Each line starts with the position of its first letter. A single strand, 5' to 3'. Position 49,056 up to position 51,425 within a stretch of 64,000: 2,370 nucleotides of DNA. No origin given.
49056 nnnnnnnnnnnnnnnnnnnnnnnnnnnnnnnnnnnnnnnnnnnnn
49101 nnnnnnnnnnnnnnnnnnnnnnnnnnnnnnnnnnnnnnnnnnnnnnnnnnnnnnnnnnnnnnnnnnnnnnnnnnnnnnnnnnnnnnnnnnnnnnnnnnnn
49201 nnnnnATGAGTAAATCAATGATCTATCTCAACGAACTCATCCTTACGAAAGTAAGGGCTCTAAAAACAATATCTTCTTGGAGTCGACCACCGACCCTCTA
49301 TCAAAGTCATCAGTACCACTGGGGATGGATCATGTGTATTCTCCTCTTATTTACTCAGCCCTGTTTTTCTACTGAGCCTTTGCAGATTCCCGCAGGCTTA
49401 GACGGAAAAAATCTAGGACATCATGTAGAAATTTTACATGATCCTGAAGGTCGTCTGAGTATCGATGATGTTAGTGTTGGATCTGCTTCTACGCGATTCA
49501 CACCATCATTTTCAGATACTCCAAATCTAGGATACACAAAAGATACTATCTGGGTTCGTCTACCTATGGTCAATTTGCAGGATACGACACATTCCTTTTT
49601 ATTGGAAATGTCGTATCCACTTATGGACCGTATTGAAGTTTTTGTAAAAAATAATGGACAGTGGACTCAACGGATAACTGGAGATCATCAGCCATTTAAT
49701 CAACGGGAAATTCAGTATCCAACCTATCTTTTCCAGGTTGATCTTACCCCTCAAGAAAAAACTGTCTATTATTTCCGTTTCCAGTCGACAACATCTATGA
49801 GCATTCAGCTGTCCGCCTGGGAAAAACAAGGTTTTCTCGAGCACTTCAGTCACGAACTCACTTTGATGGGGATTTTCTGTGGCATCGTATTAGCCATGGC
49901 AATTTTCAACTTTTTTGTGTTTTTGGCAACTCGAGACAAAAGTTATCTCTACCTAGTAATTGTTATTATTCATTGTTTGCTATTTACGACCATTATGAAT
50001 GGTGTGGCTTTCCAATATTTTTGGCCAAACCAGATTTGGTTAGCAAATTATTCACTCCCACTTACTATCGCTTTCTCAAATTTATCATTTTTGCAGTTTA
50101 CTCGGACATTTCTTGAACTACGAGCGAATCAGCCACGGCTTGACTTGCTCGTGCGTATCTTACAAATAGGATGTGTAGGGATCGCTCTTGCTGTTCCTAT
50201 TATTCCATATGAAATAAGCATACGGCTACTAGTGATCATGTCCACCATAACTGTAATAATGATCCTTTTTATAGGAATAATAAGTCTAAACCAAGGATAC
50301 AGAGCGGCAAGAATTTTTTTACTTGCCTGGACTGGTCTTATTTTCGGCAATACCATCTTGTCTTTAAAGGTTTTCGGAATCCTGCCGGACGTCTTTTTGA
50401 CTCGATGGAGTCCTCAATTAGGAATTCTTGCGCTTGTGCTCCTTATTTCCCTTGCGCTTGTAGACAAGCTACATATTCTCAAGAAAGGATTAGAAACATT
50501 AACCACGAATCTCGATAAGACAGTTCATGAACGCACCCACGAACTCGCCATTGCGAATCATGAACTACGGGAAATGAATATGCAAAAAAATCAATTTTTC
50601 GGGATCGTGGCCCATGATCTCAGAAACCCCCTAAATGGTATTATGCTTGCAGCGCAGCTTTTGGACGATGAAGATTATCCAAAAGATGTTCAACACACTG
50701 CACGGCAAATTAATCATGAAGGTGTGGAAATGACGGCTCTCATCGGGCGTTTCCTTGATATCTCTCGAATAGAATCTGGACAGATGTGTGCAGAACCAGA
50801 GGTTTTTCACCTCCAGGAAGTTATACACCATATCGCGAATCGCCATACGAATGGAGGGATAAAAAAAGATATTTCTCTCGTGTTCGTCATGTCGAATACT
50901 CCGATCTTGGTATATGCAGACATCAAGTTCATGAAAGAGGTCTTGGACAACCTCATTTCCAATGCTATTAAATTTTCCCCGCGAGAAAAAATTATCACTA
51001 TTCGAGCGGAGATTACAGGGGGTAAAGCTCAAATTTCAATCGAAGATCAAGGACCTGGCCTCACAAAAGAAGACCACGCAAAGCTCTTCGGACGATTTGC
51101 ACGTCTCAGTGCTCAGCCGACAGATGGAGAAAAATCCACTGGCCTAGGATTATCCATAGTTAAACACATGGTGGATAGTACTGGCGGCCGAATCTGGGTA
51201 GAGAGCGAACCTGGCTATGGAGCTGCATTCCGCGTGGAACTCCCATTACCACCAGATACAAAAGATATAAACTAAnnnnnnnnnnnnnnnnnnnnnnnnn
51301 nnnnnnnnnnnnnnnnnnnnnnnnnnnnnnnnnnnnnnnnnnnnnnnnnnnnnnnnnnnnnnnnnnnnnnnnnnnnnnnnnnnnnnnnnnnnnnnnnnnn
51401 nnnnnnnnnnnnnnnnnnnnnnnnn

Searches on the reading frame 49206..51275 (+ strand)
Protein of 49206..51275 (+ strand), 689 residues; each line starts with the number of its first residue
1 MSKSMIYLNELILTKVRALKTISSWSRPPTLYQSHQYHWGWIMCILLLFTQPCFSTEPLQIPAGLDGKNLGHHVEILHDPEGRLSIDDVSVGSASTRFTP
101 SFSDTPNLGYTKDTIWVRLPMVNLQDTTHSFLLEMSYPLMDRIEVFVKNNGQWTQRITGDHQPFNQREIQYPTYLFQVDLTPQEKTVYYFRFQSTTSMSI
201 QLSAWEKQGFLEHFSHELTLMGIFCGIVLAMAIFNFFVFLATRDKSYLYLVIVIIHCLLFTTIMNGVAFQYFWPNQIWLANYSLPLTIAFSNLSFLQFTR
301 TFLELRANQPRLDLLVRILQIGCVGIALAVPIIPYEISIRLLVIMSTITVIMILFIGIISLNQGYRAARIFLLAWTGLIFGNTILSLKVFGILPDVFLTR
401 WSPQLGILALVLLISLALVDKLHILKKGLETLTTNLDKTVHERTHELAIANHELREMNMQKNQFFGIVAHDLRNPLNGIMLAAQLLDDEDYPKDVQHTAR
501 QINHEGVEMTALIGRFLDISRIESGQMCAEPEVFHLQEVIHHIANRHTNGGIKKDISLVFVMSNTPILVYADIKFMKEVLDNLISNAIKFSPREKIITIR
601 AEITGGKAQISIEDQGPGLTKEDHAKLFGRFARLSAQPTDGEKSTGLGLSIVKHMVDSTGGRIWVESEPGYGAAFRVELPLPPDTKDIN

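Call 18: find_encoding_contigs(protein=window:49206-51275:+, flank=10000, max_places=10)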
Protein window:49206-51275:+ (689 aa): no gene with exactly this product is on record in the collection.

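Call 69: search_protein_families(library=pfam, max_evalue=0.0001, proteins=[window:49206-51272:+])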
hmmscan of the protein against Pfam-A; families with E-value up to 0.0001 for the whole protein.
seq(689 aa): 5 families
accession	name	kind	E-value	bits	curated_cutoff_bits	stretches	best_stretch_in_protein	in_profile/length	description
PF07695.17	7TMR-DISM_7TM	-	4.8e-49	167.5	29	1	219-421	3-205/205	7TM diverse intracellular signalling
PF07696.17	7TMR-DISMED2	-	1e-38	132.8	22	1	71-206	1-136/136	7TMR-DISM extracellular 2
PF02518.31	HATPase_c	-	8.7e-28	97.4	26.4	1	572-682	2-110/111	Histidine kinase-, DNA gyrase B-, and HSP90-like ATPase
PF00512.31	HisKA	-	7.4e-16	58.4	26.9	1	460-525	1-66/66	His Kinase A (phospho-acceptor) domain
PF13581.12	HATPase_c_2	-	1.6e-05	25.4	27.4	1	578-659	38-112/127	Histidine kinase-like ATPase domain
